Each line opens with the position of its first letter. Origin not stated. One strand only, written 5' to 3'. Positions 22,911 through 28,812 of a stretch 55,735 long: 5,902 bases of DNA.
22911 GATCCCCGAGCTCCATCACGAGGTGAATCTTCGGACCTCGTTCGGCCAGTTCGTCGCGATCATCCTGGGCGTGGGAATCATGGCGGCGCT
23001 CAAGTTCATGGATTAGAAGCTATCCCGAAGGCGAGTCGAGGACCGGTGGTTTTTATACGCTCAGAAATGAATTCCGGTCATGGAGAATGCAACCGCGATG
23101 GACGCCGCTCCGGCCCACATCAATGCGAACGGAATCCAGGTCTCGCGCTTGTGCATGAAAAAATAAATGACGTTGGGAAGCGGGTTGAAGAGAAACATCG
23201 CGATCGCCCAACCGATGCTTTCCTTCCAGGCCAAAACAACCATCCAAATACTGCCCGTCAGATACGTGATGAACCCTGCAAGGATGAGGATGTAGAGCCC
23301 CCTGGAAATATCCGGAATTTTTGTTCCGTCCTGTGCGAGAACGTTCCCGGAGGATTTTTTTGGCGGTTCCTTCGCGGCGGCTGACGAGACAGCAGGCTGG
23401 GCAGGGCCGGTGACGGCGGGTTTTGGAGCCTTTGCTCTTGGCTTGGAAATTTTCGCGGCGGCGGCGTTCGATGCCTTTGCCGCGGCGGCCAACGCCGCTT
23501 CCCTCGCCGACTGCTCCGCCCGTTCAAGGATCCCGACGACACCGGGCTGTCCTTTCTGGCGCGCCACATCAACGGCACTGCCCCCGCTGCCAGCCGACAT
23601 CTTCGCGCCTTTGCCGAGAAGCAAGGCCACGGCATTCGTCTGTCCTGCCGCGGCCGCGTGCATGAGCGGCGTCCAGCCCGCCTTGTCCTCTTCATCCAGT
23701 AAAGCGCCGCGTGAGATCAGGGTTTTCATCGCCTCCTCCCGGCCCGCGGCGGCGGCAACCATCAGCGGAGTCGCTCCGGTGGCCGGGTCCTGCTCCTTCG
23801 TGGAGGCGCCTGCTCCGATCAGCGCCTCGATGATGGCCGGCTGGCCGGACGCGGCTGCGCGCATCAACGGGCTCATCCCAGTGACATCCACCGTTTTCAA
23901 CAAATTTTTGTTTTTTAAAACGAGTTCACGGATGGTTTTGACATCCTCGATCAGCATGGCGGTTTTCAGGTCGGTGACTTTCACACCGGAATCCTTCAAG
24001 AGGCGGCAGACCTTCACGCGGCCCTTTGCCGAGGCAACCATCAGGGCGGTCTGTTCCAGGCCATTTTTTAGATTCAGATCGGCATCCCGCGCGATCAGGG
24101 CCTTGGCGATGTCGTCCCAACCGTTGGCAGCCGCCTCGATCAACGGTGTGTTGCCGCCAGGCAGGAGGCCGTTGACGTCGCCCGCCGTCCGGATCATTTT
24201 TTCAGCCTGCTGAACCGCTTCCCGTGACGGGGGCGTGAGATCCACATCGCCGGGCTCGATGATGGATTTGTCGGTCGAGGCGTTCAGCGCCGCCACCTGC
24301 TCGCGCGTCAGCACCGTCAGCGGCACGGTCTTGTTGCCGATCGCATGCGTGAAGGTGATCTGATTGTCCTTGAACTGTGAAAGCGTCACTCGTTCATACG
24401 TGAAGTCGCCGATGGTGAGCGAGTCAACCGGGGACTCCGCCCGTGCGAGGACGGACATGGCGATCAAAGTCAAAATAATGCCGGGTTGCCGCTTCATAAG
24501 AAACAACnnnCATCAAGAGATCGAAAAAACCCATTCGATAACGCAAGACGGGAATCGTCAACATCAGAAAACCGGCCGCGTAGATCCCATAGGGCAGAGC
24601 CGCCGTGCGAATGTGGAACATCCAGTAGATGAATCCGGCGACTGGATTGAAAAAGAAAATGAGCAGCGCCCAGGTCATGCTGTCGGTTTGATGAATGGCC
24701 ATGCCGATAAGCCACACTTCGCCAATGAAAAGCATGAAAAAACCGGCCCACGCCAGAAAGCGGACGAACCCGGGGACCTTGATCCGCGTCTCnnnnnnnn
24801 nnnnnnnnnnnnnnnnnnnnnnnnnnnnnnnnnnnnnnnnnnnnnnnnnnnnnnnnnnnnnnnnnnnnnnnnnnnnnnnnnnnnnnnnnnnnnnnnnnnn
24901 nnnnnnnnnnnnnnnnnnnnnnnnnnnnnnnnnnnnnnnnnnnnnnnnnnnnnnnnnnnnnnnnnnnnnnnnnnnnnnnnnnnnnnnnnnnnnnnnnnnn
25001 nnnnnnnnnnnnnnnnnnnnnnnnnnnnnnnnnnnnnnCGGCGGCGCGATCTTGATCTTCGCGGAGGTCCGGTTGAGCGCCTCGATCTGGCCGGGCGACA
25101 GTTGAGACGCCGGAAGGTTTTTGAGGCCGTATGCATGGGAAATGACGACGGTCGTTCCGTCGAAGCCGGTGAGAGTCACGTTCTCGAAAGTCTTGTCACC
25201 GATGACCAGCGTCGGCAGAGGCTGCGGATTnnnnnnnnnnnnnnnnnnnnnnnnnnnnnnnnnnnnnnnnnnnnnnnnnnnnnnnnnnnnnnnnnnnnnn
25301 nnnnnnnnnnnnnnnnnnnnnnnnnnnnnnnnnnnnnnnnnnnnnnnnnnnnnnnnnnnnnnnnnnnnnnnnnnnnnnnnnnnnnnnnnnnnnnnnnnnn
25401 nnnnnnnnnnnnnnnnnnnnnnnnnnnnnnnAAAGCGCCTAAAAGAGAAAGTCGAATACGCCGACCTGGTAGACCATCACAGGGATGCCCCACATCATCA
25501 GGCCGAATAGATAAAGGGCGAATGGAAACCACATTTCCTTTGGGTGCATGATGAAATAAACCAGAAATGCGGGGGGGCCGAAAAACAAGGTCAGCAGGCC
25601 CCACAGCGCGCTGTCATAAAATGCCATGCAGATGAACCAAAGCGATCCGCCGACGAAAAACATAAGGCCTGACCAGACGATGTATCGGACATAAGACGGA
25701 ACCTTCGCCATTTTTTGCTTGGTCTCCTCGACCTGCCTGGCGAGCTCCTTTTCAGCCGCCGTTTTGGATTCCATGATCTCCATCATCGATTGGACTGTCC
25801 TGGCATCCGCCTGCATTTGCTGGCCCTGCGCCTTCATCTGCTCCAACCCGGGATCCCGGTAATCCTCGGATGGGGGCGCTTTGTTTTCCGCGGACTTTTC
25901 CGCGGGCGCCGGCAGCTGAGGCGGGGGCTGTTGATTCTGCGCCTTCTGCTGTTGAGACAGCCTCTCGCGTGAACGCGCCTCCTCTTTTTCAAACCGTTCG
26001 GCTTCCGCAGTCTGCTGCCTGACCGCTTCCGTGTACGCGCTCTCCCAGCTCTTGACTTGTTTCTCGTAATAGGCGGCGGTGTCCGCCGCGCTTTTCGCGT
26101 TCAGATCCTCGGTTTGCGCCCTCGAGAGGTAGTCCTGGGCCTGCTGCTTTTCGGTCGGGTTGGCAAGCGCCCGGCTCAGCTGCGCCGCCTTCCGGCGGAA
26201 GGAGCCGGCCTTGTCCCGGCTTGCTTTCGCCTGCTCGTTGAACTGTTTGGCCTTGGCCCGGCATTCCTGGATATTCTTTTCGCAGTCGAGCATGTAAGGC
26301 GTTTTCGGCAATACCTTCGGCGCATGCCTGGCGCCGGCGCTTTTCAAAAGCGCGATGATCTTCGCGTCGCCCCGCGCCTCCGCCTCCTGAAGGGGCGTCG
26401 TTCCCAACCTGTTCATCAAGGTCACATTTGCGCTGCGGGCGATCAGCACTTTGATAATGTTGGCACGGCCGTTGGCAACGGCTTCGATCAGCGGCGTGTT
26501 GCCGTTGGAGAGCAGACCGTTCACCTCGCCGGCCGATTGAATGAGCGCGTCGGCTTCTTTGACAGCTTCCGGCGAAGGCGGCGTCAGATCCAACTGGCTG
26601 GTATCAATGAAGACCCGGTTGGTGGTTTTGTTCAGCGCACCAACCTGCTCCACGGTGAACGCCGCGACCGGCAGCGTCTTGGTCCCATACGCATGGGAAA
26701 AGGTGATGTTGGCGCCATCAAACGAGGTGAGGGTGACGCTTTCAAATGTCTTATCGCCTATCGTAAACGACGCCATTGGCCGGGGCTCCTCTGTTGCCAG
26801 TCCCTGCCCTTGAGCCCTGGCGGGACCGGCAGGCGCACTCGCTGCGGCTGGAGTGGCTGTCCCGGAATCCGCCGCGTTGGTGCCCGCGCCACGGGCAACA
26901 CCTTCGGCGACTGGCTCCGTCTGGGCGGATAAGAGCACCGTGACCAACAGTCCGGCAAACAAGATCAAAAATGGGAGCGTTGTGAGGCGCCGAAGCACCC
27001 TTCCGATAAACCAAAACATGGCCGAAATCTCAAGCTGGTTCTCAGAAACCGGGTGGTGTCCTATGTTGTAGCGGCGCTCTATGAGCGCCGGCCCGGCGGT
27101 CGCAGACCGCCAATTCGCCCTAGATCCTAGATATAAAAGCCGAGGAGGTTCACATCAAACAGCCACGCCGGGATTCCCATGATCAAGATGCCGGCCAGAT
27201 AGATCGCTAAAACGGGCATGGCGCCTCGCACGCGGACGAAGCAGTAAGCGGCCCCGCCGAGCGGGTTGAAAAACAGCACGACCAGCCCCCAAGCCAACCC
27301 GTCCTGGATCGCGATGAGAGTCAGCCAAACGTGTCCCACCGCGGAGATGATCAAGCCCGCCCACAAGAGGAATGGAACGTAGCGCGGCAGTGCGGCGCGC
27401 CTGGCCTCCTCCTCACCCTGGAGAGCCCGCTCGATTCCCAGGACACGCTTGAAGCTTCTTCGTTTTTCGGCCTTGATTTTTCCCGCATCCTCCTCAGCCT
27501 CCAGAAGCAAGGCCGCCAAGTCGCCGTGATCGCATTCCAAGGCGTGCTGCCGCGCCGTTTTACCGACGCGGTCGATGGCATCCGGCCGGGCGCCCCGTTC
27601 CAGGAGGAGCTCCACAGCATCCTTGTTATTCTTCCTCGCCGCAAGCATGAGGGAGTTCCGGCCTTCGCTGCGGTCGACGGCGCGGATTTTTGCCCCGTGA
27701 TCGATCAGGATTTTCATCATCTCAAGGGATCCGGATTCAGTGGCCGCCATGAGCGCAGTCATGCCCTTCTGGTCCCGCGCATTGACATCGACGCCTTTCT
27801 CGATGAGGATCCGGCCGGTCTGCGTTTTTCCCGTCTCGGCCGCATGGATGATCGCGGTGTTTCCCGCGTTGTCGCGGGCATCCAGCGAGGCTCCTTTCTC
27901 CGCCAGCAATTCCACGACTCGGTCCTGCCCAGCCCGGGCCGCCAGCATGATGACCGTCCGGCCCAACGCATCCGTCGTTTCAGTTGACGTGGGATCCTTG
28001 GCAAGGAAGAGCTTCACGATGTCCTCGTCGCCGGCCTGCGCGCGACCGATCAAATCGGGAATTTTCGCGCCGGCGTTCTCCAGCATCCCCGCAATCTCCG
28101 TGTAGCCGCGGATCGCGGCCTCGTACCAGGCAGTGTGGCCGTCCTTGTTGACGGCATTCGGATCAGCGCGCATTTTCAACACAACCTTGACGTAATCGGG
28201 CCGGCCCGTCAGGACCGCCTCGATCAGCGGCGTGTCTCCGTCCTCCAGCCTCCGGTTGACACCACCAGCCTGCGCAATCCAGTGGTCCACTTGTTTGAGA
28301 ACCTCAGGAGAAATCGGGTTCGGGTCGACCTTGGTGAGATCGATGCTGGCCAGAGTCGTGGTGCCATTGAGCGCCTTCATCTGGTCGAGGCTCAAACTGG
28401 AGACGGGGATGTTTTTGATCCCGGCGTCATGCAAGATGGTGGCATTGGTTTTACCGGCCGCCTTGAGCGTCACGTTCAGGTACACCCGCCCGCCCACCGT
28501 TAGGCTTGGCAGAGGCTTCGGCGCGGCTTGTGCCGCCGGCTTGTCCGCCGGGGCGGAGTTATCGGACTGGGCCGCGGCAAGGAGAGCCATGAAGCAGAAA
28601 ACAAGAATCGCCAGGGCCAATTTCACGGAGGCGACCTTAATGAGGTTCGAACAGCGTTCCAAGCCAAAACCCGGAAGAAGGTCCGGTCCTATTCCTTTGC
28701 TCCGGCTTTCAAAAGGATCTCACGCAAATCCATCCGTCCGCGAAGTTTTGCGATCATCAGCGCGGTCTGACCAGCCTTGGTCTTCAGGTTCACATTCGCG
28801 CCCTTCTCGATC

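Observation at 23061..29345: Tandem array of modular envelope proteins: conserved N-domain and 3-TM C-anchor around a swappable middle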

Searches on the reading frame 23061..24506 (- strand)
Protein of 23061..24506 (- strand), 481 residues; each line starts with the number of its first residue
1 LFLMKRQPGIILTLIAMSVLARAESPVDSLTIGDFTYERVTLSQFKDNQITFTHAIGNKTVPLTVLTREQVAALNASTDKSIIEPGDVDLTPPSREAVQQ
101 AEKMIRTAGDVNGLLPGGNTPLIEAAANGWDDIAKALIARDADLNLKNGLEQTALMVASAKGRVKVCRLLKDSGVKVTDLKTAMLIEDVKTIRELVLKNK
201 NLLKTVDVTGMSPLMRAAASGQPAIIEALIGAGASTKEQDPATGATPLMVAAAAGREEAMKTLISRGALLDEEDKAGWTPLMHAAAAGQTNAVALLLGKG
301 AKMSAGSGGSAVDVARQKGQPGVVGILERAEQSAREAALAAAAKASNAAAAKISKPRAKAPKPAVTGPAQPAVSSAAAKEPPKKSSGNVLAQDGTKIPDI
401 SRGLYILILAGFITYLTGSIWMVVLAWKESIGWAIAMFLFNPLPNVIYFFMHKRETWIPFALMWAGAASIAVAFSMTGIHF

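Call 3: search_protein_families(library=pfam, proteins=[window:23061-24506:-], max_evalue=1)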
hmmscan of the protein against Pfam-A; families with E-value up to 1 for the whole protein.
window:23061-24506:- (481 aa): 7 families
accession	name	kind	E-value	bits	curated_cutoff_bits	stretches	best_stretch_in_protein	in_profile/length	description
PF12796.13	Ank_2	-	1.2e-31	109.5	27.3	3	214-303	1-86/90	Ankyrin repeats (3 copies)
PF00023.36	Ank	-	4.1e-28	96.3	21.1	5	118-148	2-32/33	Ankyrin repeat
PF13606.12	Ank_3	-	5.9e-23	78.6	22.3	4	118-145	2-29/30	Ankyrin repeat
PF13637.12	Ank_4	-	4.9e-20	71.6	22.7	3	248-297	1-50/50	Ankyrin repeats (many copies)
PF13857.12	Ank_5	-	1.8e-13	50.9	27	4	111-155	9-53/56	Ankyrin repeats (many copies)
PF23745.1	ANK_LRRK2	-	0.011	16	27.5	1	124-186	37-99/130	LRRK2 ANK repeat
PF24521.3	Ank_KRIT1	-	0.18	11.9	80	0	212-265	20-67/149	KRIT1 ankyrin-repeats domain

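Call 6: search_protein_families(library=ncbifam, proteins=[window:23061-24506:-], max_evalue=1)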
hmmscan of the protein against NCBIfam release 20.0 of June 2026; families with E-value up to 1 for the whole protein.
window:23061-24506:- (481 aa): 10 families
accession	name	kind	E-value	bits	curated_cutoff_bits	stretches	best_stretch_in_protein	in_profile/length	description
NF041931.2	MzaA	equivalog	7.7e-24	84.5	800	4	249-367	7-125/726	MZA anti-phage system associated sigma-70 family RNA polymerase sigma factor MzaA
NF043029.1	T4SS_AnkY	equivalog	3.9e-17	61.9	600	4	238-304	452-518/543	Dot/Icm T4SS effector AnkY/LegA9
NF043023.1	T4SS_AnkH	equivalog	1.8e-16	60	600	3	97-174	11-88/467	Dot/Icm T4SS effector AnkH/LegA3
NF043022.1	T4SS_AnkG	equivalog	2.1e-12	46.6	500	1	177-318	297-446/455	Dot/Icm T4SS effector AnkG/AnkZ/LegA7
NF043021.1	T4SS_AnkF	equivalog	2.4e-08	32.7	1000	2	247-304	588-646/917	Dot/Icm T4SS effector AnkF/LegA14/Ceg31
NF043024.1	T4SS_AnkI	equivalog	8.7e-08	31.3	550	2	198-257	229-288/439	Dot/Icm T4SS effector AnkI/LegAS4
NF043028.1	T4SS_AnkX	equivalog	3.7e-07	28.7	1400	1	118-294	458-632/938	Dot/Icm T4SS effector AnkN/AnkX/LegA8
NF043019.1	T4SS_AnkC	equivalog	0.0001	21.3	450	1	186-265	137-223/459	Dot/Icm T4SS effector AnkC/LegA12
NF041607.1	dimeth_corrin_MtbC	equivalog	0.02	14.4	350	1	162-237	98-165/203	dimethylamine corrinoid protein MtbC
TIGR00870.1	trp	subfamily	0.38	8.7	498.75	0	275-310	129-164/747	transient-receptor-potential calcium channel protein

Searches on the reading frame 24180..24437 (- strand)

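Call 5: search_protein_families(library=pfam, proteins=[window:24180-24437:-], max_evalue=10)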
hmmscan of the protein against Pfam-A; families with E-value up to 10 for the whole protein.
seq(86 aa): 1 family
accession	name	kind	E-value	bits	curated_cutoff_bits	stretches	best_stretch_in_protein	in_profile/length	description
PF23251.1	KH_PARP14_4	-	0.19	11.9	22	0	61-84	38-61/65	PARP14, fourth type I KH domain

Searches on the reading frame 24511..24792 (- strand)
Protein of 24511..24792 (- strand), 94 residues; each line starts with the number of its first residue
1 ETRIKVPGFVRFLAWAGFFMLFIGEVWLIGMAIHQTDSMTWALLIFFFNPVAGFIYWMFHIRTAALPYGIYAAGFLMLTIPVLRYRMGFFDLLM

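Call 5: search_protein_families(library=pfam, proteins=[window:24511-24792:-], max_evalue=10)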
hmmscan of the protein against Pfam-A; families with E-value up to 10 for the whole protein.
seq(94 aa): 2 families
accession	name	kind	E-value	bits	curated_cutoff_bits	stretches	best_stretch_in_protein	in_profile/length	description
PF13396.11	PLDc_N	-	0.046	14.1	23.3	1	38-59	19-40/42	Phospholipase_D-nuclease N-terminal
PF12046.13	CCB1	-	0.23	11.3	25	1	33-58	101-126/168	Cofactor assembly of complex C subunit B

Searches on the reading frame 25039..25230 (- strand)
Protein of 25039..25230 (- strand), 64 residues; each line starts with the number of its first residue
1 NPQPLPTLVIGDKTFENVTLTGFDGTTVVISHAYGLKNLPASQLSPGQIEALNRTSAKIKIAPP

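Call 5: search_protein_families(library=pfam, proteins=[window:25039-25230:-], max_evalue=10)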
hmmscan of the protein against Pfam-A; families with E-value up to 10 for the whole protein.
seq(64 aa): 1 family
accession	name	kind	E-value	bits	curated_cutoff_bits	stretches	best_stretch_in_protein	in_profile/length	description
PF21138.3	SMUBP-2_HCS1_1B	-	0.075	13.3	27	1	19-57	46-85/129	Helicase SMUBP-2/HCS1, 1B domain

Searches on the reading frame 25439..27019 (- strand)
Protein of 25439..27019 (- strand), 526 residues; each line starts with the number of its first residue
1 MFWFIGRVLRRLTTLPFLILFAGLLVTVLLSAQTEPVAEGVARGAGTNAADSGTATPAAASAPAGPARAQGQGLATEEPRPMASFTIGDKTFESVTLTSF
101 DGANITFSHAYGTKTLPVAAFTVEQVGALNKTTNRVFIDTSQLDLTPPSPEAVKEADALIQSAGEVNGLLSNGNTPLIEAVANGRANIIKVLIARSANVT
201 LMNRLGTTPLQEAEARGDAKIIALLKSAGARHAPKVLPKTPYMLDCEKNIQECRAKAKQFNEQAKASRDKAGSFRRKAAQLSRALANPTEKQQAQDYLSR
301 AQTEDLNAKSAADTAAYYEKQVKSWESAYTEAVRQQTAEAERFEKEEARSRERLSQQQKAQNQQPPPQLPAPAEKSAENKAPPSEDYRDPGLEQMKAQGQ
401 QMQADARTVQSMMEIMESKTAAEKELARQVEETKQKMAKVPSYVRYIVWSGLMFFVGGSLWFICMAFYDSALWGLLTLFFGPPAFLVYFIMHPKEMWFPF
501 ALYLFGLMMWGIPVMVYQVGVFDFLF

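Call 3: search_protein_families(library=pfam, proteins=[window:25439-27019:-], max_evalue=1)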
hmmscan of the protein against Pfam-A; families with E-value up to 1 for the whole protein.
window:25439-27019:- (526 aa): 6 families
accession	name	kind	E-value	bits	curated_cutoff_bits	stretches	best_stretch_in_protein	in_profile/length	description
PF12796.13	Ank_2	-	1.7e-07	32.1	27.3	1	159-230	16-84/90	Ankyrin repeats (3 copies)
PF00023.36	Ank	-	5.5e-07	30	21.1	1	172-203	1-32/33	Ankyrin repeat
PF04791.21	LMBR1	-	1.3e-05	24.7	31.9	1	275-502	204-402/510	LMBR1-like membrane protein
PF13637.12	Ank_4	-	4.2e-05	24.2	22.7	1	156-193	13-50/50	Ankyrin repeats (many copies)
PF13857.12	Ank_5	-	0.0021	18.9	27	1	172-213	15-56/56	Ankyrin repeats (many copies)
PF13606.12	Ank_3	-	0.0096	16.8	22.3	1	172-199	1-28/30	Ankyrin repeat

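Call 6: search_protein_families(library=ncbifam, proteins=[window:25439-27019:-], max_evalue=1)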
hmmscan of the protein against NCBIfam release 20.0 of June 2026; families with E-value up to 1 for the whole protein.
window:25439-27019:- (526 aa): 7 families
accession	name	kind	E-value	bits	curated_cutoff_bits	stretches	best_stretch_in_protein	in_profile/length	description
NF041931.2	MzaA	equivalog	1.2e-08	34.3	800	1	160-328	22-180/726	MZA anti-phage system associated sigma-70 family RNA polymerase sigma factor MzaA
NF043023.1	T4SS_AnkH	equivalog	1.9e-05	23.6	600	1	153-231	12-90/467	Dot/Icm T4SS effector AnkH/LegA3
NF043029.1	T4SS_AnkY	equivalog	2.4e-05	23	600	1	156-219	474-534/543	Dot/Icm T4SS effector AnkY/LegA9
NF043022.1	T4SS_AnkG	equivalog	0.048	12.4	500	1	172-254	329-415/455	Dot/Icm T4SS effector AnkG/AnkZ/LegA7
NF053869.1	DS1_2_antiphage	equivalog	0.084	12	315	1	410-454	293-337/337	anti-phage protein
TIGR02168.1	SMC_prok_B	equivalog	0.18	9.4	567.35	1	243-439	674-872/1181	chromosome segregation protein SMC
NF041035.1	Rad50_Halo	equivalog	0.68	8.2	1000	1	246-437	326-521/883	DNA double-strand break repair ATPase Rad50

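Call 91: predict_structure(alignment_id=A6)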
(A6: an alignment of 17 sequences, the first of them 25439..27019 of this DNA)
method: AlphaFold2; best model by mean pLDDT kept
length: 526 residues; sequences in the alignment: 17
mean_pLDDT: 79.9   pTM: 0.40
mean pLDDT of the five models: 79.9, 76.8, 75.8, 75.4, 73.5
residues with pLDDT >= 90: 236; 70-90: 175; 50-70: 47; < 50: 68
segments of 3 or more residues with pLDDT < 50: 1-4, 32-75, 369-388
pLDDT, mean of each block of 10 residues (from residue 1): 51 66 66 38 34 37 38 54 86 92 87 87 89 86 76 93 94 95 93 90 91 89 87 73 96 98 98 97 84 96 98 98 97 89 83 78 60 41 47 71 71 72 78 79 90 94 94 94 92 93 93 87 73
secondary structure, 60 per line:
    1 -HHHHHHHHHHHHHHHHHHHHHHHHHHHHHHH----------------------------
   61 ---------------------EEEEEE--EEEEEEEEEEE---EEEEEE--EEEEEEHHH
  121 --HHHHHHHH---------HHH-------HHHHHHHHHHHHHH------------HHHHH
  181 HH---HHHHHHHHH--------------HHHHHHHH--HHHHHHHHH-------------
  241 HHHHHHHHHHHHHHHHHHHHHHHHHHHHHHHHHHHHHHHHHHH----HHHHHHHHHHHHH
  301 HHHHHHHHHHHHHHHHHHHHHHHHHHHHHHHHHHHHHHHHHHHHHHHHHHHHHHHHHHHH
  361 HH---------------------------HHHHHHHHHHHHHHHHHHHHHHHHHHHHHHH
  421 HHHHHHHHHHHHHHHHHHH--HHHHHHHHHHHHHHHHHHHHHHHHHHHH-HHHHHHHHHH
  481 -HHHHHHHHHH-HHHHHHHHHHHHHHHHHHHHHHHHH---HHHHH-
elements in order: H2-32 E82-87 E90-100 E104-109 E112-117 H123-130 H150-163 H176-182 H186-194 H209-216 H219-227 H241-283 H288-362 H390-439 H442-469 H471-480 H482-491 H493-517 H521-525

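Call 98: fold_search(model_id=the predicted structure, library=pdb)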
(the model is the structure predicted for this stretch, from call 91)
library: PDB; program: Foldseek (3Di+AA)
matches with E <= 10: 982; with E <= 0.001: 1
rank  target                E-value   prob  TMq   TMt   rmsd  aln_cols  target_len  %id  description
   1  9j48_A                9.8e-04  1.00  0.14  0.23  11.5       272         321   19  GFP bound to 24-mer DARPin-apoferritin model 6c (released 2025-06-04)
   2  3ehr_A                1.1e-03  1.00  0.14  0.38  14.8       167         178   22  Crystal Structure of Human Osteoclast Stimulating Factor (released 2009-08-04)
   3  3ehr_B                1.2e-03  1.00  0.14  0.38  14.7       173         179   21  Crystal Structure of Human Osteoclast Stimulating Factor (released 2009-08-04)
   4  3ehq_A                1.4e-03  1.00  0.14  0.38  14.5       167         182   24  Crystal Structure of Human Osteoclast Stimulating Factor (released 2009-08-04)
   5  3ehq_B                1.6e-03  1.00  0.14  0.38  14.5       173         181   21  Crystal Structure of Human Osteoclast Stimulating Factor (released 2009-08-04)
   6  9db5                  2.4e-03  1.00  0.14  0.30  12.8       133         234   26  A DARPin fused to the 1TEL crystallization chaperone via a proline-alanine linker (released 2024-10-09)
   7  4o60_A                2.4e-03  1.00  0.14  0.29  12.6       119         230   25  Structure of ankyrin repeat protein (released 2015-03-25)
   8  6ne1_B                2.5e-03  1.00  0.14  0.42  12.5       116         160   27  Designed repeat protein in complex with Fz4 (released 2019-05-15)
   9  28qm_B                2.5e-03  1.00  0.15  0.46  13.3       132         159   26  MBP bound to distal DARPin (AHIR dodecamer scaffold system) (released 2026-02-25)
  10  8p9d_E                2.9e-03  1.00  0.13  0.51  12.6       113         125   25  Crystal structure of p63-p73 heterotetramer (tetramerisation domain) in complex with darpin 1810 A2 (released 2023-11-08)
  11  9ivp_A                3.2e-03  1.00  0.15  0.23  13.4       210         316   18  24-mer DARPin-apoferritin scaffold in complex with the maltose binding protein (released 2025-06-04)
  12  4j7w_A                4.0e-03  1.00  0.15  0.45   8.3       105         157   30  E3_5 DARPin L86A mutant (released 2013-08-14)
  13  3zu7_B                4.4e-03  1.00  0.14  0.44  12.6       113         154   26  Crystal structure of a designed selected Ankyrin Repeat protein in complex with the MAP kinase ERK2 (released 2012-06-27)
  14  8aiw_A                4.4e-03  1.00  0.14  0.52  12.6       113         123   21  Structure of the K5/CagI complex (released 2023-05-17)
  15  8ak1_A                4.4e-03  1.00  0.14  0.52  12.6       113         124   21  Crystal structure of a CagI:K2 complex (released 2023-05-17)
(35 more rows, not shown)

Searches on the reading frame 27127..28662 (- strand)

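Call 3: search_protein_families(library=pfam, proteins=[window:27127-28662:-], max_evalue=1)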
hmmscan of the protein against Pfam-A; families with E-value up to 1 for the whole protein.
window:27127-28662:- (511 aa): 8 families
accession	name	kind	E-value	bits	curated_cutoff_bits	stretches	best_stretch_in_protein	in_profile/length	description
PF12796.13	Ank_2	-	1.6e-45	154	27.3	4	292-364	21-90/90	Ankyrin repeats (3 copies)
PF00023.36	Ank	-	1.1e-39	132.6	21.1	5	334-364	2-32/33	Ankyrin repeat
PF13637.12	Ank_4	-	1.3e-30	105.2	22.7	7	272-320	2-50/50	Ankyrin repeats (many copies)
PF13857.12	Ank_5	-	4.2e-27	94.3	27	4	286-331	1-47/56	Ankyrin repeats (many copies)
PF13606.12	Ank_3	-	9.4e-25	84.1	22.3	4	300-327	2-29/30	Ankyrin repeat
PF24521.3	Ank_KRIT1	-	4.9e-07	30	80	2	263-346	41-130/149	KRIT1 ankyrin-repeats domain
PF23745.1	ANK_LRRK2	-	0.0032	17.8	27.5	1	268-356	32-115/130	LRRK2 ANK repeat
PF13396.11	PLDc_N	-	0.36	11.3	23.3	0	456-476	20-40/42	Phospholipase_D-nuclease N-terminal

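Call 6: search_protein_families(library=ncbifam, proteins=[window:27127-28662:-], max_evalue=1)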
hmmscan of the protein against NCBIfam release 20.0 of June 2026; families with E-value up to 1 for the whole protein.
window:27127-28662:- (511 aa): 11 families
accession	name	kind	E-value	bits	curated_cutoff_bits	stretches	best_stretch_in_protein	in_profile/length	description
NF041931.2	MzaA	equivalog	3.2e-32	112.2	800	4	210-286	12-87/726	MZA anti-phage system associated sigma-70 family RNA polymerase sigma factor MzaA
NF043023.1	T4SS_AnkH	equivalog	9.2e-23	80.7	600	3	250-332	15-97/467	Dot/Icm T4SS effector AnkH/LegA3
NF043029.1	T4SS_AnkY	equivalog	4.6e-20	71.5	600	4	266-332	457-523/543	Dot/Icm T4SS effector AnkY/LegA9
NF043028.1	T4SS_AnkX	equivalog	2.8e-14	52.2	1400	3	233-358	384-516/938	Dot/Icm T4SS effector AnkN/AnkX/LegA8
NF043022.1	T4SS_AnkG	equivalog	1.6e-13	50.3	500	2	208-353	304-455/455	Dot/Icm T4SS effector AnkG/AnkZ/LegA7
NF043021.1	T4SS_AnkF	equivalog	2e-12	46.2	1000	2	203-275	588-660/917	Dot/Icm T4SS effector AnkF/LegA14/Ceg31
TIGR00870.1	trp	subfamily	8.8e-09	34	498.75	2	297-328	128-159/747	transient-receptor-potential calcium channel protein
NF043024.1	T4SS_AnkI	equivalog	3.7e-07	29.2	550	2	295-369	236-319/439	Dot/Icm T4SS effector AnkI/LegAS4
NF043019.1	T4SS_AnkC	equivalog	5.2e-05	22.3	450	1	244-357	104-224/459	Dot/Icm T4SS effector AnkC/LegA12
NF038106.1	gamma_NF038106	equivalog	0.00037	20.7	50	1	212-276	13-78/93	PA4642 family protein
NF043027.1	T4SS_AnkQ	equivalog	0.011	14.4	700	1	268-340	328-403/496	Dot/Icm T4SS effector AnkQ/LegA10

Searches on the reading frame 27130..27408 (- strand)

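Call 5: search_protein_families(library=pfam, proteins=[window:27130-27408:-], max_evalue=10)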
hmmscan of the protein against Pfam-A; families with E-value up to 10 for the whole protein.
seq(93 aa): 1 family
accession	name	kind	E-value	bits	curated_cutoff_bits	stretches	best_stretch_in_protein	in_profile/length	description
PF11992.13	TgpA_N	-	7.5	5.9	30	1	27-90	6-74/333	TgpA N-terminal domain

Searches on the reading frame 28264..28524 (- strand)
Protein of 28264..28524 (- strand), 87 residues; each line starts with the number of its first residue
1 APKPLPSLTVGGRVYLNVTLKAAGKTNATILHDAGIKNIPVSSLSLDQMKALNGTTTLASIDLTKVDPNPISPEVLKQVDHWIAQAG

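Call 5: search_protein_families(library=pfam, proteins=[window:28264-28524:-], max_evalue=10)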
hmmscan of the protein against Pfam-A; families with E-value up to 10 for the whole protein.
seq(87 aa): 1 family
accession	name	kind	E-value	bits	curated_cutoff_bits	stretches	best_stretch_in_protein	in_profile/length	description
PF24134.1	DUF7401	-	0.08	13.6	27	1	41-84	47-87/116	Domain of unknown function (DUF7401)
